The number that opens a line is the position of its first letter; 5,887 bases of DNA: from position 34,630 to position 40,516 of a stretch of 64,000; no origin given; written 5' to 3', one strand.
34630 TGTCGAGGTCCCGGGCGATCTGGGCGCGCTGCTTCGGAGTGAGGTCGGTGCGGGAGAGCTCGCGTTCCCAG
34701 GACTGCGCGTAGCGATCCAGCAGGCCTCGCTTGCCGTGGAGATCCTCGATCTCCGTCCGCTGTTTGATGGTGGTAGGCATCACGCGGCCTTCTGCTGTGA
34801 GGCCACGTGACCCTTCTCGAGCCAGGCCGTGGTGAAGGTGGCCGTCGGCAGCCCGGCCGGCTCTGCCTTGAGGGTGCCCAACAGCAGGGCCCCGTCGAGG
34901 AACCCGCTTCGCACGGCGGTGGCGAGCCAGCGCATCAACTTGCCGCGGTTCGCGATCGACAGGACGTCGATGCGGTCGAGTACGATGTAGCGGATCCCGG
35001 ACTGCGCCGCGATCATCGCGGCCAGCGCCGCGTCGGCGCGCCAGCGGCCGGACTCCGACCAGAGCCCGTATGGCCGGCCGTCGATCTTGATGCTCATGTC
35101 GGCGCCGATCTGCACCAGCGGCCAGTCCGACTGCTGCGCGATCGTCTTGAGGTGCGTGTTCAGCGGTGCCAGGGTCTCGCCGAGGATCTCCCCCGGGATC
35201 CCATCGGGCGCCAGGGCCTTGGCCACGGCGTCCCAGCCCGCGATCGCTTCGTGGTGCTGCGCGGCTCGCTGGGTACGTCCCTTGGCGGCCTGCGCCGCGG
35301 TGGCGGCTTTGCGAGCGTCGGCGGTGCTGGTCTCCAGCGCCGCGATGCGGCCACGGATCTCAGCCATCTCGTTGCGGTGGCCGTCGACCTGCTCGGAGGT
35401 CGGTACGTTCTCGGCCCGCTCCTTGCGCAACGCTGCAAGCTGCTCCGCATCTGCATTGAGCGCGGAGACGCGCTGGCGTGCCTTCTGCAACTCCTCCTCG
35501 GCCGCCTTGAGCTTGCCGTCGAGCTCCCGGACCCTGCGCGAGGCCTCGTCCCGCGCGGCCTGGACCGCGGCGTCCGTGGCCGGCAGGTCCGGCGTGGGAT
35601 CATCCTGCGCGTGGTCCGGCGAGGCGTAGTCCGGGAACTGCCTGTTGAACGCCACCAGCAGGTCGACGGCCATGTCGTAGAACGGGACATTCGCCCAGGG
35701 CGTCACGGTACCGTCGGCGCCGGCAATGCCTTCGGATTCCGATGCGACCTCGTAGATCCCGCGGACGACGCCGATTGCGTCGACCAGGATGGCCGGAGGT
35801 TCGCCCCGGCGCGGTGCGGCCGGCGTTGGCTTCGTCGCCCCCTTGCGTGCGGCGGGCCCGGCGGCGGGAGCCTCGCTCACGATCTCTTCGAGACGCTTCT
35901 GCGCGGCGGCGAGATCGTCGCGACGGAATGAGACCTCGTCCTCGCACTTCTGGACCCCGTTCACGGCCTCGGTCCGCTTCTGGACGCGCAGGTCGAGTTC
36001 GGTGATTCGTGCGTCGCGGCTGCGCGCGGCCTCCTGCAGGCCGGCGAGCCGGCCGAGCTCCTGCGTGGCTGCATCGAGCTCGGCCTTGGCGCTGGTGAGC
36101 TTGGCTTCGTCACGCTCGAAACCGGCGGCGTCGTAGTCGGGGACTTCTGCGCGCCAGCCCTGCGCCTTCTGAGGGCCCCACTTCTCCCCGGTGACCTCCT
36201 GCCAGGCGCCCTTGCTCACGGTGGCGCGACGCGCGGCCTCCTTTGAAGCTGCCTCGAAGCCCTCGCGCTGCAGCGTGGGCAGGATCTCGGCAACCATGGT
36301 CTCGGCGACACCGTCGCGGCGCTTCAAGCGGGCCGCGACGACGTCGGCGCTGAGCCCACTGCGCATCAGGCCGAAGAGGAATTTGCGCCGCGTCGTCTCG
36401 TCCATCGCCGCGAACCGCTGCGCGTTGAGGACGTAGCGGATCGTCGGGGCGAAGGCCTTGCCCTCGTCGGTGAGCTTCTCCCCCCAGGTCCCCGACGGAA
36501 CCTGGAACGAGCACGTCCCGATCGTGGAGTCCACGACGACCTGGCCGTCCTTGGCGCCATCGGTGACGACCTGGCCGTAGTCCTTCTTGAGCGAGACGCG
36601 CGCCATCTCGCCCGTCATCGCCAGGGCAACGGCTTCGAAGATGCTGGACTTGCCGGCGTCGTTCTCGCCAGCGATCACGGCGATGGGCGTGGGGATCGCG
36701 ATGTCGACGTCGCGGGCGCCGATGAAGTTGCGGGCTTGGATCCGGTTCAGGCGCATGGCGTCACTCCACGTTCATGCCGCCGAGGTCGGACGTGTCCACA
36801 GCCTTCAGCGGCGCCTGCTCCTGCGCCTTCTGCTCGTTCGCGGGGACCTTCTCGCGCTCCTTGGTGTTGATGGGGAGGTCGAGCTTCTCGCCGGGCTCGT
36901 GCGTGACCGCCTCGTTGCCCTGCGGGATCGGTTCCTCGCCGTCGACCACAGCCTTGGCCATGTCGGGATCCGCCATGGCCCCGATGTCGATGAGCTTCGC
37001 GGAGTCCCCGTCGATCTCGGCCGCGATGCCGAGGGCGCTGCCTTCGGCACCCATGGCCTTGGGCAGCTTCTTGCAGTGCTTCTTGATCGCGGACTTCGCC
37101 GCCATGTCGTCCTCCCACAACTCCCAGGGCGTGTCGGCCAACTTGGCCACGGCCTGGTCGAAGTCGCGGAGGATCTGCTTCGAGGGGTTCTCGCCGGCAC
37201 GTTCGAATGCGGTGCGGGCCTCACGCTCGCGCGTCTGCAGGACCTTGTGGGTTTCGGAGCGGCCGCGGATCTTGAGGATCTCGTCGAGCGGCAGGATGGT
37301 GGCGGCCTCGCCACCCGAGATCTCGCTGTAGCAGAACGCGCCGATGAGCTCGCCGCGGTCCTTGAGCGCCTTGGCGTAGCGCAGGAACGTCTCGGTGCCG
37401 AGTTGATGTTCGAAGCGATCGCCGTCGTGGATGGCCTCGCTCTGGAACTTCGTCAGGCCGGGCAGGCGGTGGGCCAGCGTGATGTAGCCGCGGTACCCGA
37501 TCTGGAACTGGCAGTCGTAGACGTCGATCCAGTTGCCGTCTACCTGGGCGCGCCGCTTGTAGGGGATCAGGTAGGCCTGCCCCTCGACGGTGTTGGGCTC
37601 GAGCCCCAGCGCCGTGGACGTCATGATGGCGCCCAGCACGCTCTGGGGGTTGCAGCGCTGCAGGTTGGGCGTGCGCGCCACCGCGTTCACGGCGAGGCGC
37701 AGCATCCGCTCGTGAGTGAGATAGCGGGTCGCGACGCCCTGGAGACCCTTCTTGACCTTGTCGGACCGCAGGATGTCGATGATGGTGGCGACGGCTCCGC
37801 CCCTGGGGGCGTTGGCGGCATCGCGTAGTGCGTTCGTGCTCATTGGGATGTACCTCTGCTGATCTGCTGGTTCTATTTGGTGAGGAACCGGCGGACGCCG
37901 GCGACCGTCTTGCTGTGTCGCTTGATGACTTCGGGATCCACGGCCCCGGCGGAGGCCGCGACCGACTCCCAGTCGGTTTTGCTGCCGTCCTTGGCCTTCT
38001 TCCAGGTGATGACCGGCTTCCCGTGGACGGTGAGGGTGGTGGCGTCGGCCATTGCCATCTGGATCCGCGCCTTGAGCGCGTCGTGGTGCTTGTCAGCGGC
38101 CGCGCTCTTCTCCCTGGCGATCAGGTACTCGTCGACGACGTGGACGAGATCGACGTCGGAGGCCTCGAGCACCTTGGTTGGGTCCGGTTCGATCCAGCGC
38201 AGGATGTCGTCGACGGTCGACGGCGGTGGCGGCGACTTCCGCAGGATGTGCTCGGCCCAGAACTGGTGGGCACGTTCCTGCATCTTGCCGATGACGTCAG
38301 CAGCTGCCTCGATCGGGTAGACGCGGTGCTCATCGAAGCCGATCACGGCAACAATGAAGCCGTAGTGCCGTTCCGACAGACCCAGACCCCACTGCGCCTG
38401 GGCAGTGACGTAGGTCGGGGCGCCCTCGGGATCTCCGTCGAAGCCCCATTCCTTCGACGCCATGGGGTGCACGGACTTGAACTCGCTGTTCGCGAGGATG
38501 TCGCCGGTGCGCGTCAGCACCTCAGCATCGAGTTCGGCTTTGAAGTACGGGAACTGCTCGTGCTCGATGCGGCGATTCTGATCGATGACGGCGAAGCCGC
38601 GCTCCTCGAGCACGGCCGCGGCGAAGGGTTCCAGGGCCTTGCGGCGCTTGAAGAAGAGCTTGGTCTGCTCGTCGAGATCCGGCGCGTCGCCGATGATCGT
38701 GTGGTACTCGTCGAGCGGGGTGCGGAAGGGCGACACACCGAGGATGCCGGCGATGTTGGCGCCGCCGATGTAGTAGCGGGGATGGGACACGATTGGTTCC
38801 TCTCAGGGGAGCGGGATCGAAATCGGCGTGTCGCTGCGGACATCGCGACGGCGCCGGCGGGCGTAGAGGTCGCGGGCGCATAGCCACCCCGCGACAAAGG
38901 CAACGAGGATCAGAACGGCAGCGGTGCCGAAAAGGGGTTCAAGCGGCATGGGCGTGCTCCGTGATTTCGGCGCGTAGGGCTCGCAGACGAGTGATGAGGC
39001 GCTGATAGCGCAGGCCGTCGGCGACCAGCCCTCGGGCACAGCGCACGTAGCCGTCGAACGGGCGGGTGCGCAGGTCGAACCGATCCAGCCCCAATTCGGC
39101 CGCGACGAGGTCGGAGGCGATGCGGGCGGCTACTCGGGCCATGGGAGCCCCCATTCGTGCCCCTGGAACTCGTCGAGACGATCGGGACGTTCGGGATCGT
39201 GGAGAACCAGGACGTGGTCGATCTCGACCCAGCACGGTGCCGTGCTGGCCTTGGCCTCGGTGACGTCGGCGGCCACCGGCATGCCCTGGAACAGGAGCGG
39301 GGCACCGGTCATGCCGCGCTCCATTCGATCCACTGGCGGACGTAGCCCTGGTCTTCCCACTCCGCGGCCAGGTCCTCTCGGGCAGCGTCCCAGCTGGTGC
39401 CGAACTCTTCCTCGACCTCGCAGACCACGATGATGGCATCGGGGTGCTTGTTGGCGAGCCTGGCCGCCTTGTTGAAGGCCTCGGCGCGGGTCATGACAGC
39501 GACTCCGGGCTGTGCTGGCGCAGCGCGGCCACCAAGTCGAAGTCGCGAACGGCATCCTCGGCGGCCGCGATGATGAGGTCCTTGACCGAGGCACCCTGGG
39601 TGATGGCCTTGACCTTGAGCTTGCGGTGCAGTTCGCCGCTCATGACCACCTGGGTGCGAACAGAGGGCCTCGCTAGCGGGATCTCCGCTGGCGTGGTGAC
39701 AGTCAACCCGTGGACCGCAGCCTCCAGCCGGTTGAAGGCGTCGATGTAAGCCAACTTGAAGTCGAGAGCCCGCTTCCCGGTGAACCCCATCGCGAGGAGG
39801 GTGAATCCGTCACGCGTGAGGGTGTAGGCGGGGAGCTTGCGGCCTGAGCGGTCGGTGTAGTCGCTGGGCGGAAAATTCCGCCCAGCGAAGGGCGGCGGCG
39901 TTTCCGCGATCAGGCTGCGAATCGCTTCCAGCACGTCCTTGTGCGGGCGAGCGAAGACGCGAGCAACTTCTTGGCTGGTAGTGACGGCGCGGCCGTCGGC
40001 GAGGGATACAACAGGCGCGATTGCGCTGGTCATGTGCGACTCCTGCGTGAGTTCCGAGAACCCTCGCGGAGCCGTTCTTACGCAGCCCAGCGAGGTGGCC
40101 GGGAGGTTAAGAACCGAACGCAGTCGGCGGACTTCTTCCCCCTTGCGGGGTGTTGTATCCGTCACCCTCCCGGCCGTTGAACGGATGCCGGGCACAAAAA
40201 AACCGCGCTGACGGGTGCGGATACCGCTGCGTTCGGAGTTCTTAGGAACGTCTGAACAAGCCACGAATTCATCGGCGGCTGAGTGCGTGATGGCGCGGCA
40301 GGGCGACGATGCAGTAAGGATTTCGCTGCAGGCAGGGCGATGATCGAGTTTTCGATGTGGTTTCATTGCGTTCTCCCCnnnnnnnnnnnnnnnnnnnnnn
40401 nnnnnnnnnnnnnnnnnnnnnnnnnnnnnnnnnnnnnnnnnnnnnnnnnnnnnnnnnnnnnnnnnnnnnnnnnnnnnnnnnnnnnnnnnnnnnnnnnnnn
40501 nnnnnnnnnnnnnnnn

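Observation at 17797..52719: Genome-wide regulon of 8-bp-period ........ arrays at promoters and gene starts, co-oriented with transcription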

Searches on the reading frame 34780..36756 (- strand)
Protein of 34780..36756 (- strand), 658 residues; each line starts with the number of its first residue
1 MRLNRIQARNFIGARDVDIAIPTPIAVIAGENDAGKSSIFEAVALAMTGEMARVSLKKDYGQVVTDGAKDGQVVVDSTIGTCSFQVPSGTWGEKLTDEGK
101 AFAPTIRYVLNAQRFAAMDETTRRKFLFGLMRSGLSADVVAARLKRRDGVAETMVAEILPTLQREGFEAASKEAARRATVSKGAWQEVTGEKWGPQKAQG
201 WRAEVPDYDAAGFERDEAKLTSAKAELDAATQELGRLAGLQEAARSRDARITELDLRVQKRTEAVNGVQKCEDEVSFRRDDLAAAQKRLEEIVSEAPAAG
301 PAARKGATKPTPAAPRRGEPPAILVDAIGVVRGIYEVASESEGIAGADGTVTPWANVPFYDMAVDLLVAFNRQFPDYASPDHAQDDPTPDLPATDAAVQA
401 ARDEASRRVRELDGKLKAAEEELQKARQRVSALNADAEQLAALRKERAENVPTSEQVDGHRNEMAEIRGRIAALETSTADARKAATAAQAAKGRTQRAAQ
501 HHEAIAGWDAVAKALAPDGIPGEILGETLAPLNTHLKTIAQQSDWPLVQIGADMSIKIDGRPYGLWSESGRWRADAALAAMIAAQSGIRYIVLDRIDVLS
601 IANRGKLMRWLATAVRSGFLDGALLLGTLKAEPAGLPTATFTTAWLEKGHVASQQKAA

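Call 11: search_protein_families(library=pfam, proteins=[window:34780-36756:-], max_evalue=0.01)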
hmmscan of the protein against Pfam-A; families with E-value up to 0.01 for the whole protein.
window:34780-36756:- (658 aa): 4 families
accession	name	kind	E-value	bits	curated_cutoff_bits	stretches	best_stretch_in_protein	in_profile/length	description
PF13476.12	AAA_23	-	4.9e-11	44.1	27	1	6-69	2-64/201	AAA domain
PF13175.12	AAA_15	-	2.8e-05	24.4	32.1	1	1-43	1-43/374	AAA ATPase domain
PF02463.25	SMC_N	-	0.0027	17.6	40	1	3-65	2-66/220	RecF/RecN/SMC N terminal domain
PF13555.12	AAA_29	-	0.006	16.7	27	0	4-51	2-50/61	P-loop containing region of AAA domain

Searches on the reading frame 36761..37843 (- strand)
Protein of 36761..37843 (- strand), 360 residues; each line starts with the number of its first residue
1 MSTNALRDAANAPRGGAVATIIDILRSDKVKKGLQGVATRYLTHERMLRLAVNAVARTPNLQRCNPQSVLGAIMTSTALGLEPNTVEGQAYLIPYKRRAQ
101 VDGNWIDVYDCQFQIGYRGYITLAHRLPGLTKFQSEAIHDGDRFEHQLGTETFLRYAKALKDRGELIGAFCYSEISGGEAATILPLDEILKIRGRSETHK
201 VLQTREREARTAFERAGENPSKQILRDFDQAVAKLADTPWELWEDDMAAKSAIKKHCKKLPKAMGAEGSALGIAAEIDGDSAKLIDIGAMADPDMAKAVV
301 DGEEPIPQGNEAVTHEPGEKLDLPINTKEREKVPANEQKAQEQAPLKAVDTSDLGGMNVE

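Call 11: search_protein_families(library=pfam, proteins=[window:36761-37843:-], max_evalue=0.01)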
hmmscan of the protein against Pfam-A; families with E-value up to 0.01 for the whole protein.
window:36761-37843:- (360 aa): 1 family
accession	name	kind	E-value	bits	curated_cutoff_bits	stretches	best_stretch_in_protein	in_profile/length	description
PF03837.19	RecT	-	1.8e-34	119.5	24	1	45-263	1-177/198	RecT family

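Call 45: find_homologous_proteins(query=window:36761-37843:-, max_evalue=1e-30)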
Query window:36761-37843:- (360 aa): 417 proteins with E <= 1e-30 among 8000 candidates; the best 120 are listed.
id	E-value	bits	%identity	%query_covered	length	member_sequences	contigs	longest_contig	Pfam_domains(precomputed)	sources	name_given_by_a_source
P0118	4.0e-237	804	100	100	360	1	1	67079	PF03837.20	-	-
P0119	8.7e-147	507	67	100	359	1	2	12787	PF03837.20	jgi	jgi:phage RecT family recombinase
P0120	2.6e-128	446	64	86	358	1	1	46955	PF03837.20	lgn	-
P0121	3.8e-98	347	56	87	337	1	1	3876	PF03837.20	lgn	-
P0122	2.7e-97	344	51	92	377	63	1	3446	PF03837.20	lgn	-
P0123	2.9e-96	341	52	93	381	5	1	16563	PF03837.20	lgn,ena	-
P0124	4.3e-96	340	52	88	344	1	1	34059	PF03837.20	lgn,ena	-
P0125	6.3e-96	339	51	91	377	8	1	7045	PF03837.20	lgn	-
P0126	4.5e-95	337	54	81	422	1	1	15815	PF03837.20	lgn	-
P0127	1.1e-94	335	50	94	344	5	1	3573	PF03837.20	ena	-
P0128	1.2e-94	335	51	94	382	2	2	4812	PF03837.20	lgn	-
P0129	4.2e-94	333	51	91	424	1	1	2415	PF03837.20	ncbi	-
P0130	6.1e-94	333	54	88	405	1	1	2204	PF03837.20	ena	-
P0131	1.1e-93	332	51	94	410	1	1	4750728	PF03837.20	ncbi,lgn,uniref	ncbi:recombinase RecT [Parapusillimonas sp. JC17]|uniref:recombinase RecT n=1 Tax=Parapusillimonas s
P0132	1.8e-93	331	52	93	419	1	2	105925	PF03837.20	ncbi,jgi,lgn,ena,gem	jgi:recombinase, phage RecT family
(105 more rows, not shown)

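Call 46: find_encoding_contigs(protein=P0119, flank=10000, max_places=2)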
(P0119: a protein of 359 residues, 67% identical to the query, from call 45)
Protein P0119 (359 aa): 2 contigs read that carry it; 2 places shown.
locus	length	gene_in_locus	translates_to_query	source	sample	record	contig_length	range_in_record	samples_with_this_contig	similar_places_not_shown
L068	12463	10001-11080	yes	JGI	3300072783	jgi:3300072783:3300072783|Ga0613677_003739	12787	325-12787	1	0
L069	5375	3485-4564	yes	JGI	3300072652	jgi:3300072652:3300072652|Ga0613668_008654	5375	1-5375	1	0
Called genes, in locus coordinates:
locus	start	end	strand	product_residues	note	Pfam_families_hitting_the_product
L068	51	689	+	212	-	-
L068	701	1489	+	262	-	-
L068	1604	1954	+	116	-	-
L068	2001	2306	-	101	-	-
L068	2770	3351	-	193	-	PF13876:Phage_gp49_66, PF21825:Sequestin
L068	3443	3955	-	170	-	PF05866:RusA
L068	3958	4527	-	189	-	-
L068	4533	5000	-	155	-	-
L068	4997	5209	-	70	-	-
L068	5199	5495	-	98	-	-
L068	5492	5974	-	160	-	-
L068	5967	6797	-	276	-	-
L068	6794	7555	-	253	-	-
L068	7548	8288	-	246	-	PF00929:RNase_T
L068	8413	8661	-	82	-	PF14549:P22_Cro (weak)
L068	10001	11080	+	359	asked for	PF03837:RecT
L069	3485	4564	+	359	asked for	PF03837:RecT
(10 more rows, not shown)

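Call 47: find_encoding_contigs(protein=P0120, flank=10000, max_places=2)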
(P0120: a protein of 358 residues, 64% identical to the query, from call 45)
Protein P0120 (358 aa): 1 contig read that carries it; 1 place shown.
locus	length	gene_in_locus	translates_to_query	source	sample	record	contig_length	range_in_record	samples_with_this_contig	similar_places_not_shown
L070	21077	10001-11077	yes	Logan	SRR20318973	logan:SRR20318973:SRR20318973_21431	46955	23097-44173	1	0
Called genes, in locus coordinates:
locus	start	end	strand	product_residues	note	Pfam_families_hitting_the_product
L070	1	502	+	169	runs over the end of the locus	-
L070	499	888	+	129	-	-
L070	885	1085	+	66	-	-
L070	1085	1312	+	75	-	-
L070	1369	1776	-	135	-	-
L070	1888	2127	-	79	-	-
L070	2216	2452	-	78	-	-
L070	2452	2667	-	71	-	-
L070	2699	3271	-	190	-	-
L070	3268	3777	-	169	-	PF05866:RusA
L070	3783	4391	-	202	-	-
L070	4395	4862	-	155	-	PF05772:NinB (weak)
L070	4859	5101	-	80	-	-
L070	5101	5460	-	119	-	-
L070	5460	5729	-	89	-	-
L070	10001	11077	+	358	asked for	PF03837:RecT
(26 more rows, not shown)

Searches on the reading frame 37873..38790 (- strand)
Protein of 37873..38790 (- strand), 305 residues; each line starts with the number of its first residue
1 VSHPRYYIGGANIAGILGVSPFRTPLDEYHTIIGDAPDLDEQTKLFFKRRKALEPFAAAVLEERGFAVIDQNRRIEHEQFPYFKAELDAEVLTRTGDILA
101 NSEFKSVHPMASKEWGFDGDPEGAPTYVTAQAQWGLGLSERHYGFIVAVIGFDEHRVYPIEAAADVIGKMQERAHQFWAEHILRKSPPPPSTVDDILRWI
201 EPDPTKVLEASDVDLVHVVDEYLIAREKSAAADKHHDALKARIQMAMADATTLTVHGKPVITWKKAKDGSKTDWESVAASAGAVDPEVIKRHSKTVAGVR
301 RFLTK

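Call 11: search_protein_families(library=pfam, proteins=[window:37873-38790:-], max_evalue=0.01)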
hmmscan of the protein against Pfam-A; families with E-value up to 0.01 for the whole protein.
window:37873-38790:- (305 aa): 1 family
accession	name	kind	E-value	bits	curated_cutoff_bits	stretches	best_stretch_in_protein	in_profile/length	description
PF09588.16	YqaJ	-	0.00054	20.7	22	1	7-140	9-148/150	YqaJ-like viral recombinase domain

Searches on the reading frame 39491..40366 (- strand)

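Call 24: search_protein_families(library=phrogs, proteins=[window:39491-40366:-], max_evalue=0.01)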
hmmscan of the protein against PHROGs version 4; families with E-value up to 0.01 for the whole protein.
window:39491-40366:- (291 aa): 13 families
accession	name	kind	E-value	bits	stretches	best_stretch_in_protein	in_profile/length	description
phrog_821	-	transcription regulation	3.5e-36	126.3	1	114-219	149-252/324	transcriptional regulator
phrog_995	-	transcription regulation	2.3e-35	123.5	1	112-228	104-218/307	transcriptional regulator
phrog_518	-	transcription regulation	6e-33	115.5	1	117-216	12-109/268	Rha-like transcriptional regulator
phrog_373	-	transcription regulation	2.3e-24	87.4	1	104-219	68-193/373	anti-repressor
phrog_2657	-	transcription regulation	2.5e-22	80.4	1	122-218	17-114/243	transcriptional regulator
phrog_18886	-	unknown function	1.2e-21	78.3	1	119-216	9-108/269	-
phrog_63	-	transcription regulation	1.9e-14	54.9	1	116-227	120-231/431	anti-repressor Ant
phrog_10324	-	transcription regulation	9e-11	43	1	129-218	6-94/205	anti-repressor Ant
phrog_8244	-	unknown function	8.6e-09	36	1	123-217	152-245/383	-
phrog_17048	-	transcription regulation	2.7e-08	34.6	1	42-124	33-115/182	anti-repressor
phrog_17716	-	unknown function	1.2e-06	30.3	1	193-229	1-37/101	-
phrog_15204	-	transcription regulation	2.9e-05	24.7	1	119-165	27-71/79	anti-repressor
phrog_20738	-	transcription regulation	0.0012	20.6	1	186-219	4-37/103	anti-repressor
